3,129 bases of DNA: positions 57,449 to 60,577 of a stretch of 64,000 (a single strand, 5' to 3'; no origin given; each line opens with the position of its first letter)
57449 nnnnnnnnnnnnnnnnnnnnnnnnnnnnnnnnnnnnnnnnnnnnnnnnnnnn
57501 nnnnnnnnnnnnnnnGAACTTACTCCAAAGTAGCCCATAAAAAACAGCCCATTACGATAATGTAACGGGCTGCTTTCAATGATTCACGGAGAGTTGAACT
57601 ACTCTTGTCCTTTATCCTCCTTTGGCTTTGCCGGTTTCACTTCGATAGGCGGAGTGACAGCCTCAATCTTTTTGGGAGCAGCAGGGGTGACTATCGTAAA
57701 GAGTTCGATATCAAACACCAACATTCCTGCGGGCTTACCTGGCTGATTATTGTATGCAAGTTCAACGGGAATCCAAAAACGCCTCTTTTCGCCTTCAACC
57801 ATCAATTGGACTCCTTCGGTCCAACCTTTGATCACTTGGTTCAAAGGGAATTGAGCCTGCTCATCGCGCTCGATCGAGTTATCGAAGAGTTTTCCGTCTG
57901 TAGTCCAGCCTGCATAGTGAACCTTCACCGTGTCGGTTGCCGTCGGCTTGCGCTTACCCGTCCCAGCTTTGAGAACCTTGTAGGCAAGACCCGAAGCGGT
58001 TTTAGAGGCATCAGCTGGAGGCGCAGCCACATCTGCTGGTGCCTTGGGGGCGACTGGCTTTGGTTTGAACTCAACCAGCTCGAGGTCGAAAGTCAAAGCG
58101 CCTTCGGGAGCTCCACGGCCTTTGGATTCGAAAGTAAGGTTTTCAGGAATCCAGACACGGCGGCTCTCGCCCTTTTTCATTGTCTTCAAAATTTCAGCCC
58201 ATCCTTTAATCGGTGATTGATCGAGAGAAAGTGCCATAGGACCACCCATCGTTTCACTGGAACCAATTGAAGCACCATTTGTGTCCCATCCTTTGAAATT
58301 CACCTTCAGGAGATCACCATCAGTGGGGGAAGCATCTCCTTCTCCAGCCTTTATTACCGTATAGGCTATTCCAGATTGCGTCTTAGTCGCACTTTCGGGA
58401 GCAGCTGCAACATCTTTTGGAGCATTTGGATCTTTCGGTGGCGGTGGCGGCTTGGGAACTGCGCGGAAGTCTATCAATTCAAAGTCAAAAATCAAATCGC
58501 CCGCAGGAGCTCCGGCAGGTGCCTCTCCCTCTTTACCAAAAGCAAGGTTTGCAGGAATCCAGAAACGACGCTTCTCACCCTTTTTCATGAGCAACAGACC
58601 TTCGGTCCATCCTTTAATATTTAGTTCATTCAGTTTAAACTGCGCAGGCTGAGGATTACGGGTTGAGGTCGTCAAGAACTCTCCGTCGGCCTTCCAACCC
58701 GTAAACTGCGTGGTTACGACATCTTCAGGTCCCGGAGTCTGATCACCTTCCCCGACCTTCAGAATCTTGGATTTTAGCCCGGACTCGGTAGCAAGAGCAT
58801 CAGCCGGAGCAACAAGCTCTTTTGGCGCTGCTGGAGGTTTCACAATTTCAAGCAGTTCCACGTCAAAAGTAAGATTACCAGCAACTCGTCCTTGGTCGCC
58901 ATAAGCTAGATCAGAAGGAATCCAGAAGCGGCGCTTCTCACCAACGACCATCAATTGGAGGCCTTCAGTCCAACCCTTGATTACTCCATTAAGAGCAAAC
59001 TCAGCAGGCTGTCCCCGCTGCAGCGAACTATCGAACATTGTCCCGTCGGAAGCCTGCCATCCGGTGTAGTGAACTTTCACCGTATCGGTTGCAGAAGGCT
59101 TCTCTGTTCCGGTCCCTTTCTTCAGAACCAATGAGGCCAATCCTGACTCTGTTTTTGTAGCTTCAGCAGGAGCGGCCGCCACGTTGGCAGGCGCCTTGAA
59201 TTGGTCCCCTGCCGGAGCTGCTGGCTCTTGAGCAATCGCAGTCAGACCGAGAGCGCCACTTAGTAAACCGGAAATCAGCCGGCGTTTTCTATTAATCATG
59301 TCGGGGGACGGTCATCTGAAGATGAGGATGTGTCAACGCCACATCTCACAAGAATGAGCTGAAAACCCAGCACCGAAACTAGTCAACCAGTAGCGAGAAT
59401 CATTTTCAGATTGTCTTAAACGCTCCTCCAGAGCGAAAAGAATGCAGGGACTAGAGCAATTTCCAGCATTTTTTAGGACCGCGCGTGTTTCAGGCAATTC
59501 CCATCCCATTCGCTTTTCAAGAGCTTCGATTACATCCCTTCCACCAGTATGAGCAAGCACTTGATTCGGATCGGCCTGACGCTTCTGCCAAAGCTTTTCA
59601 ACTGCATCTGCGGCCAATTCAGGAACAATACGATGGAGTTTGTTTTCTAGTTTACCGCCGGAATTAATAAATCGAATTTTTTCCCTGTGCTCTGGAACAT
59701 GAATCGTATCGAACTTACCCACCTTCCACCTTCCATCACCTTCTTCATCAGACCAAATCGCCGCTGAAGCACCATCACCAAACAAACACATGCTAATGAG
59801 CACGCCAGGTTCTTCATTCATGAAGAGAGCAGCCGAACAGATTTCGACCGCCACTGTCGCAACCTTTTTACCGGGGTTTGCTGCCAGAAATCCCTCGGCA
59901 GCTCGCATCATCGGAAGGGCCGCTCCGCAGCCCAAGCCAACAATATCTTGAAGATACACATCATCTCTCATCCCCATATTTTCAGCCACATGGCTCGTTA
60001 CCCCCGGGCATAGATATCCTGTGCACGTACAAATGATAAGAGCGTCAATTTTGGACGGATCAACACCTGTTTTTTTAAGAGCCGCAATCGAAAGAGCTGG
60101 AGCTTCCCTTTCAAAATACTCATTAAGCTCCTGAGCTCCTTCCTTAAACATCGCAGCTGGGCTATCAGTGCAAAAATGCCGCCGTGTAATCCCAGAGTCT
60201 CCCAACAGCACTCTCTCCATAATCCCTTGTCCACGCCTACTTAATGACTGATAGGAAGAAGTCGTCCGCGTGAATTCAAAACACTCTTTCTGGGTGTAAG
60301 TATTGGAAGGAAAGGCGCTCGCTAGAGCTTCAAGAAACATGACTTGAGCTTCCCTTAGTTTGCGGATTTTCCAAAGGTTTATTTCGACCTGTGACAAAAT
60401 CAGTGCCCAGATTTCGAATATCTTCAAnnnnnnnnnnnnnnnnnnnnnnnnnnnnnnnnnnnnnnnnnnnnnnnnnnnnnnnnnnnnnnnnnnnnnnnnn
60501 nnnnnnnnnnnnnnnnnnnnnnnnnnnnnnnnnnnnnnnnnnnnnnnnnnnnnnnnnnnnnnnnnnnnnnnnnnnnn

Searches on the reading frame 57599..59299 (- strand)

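Call 49: search_protein_families(library=pfam, proteins=[window:57599-59299:-], max_evalue=0.0001)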
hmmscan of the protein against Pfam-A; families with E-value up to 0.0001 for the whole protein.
window:57599-59299:- (566 aa): 1 family
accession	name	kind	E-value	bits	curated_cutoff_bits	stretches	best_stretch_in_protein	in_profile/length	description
PF00254.34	FKBP_C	-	5.1e-90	296.4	21.1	4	64-150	1-94/94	FKBP-type peptidyl-prolyl cis-trans isomerase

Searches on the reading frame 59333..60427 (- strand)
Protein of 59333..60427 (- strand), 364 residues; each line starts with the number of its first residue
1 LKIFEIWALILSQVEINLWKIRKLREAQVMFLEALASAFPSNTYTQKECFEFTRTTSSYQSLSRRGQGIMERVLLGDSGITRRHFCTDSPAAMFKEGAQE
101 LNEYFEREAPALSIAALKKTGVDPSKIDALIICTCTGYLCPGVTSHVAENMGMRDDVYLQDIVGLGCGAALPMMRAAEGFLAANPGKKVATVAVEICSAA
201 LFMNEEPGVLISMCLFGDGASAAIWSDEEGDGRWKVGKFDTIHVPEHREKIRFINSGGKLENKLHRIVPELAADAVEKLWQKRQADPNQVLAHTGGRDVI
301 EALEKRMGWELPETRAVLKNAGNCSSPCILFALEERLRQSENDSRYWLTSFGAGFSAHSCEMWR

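Call 49: search_protein_families(library=pfam, proteins=[window:59333-60427:-], max_evalue=0.0001)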
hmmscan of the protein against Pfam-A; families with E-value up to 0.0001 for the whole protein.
window:59333-60427:- (364 aa): 5 families
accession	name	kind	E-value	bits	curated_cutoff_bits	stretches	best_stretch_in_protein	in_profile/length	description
PF08392.18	FAE1_CUT1_RppA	-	5.7e-17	62.4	27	1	46-231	27-209/290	FAE1/Type III polyketide synthase-like protein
PF00195.25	Chal_sti_synt_N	-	5.1e-12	46.2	27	1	112-224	106-220/225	Chalcone and stilbene synthases, N-terminal domain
PF08541.16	ACP_syn_III_C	-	8.8e-08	32.6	26.6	1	286-360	10-86/90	3-Oxoacyl-[acyl-carrier-protein (ACP)] synthase III C terminal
PF02797.21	Chal_sti_synt_C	-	8.4e-07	29.5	27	1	260-343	26-118/151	Chalcone and stilbene synthases, C-terminal domain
PF08545.16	ACP_syn_III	-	4.6e-05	23.7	24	1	166-237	6-72/80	3-Oxoacyl-[acyl-carrier-protein (ACP)] synthase III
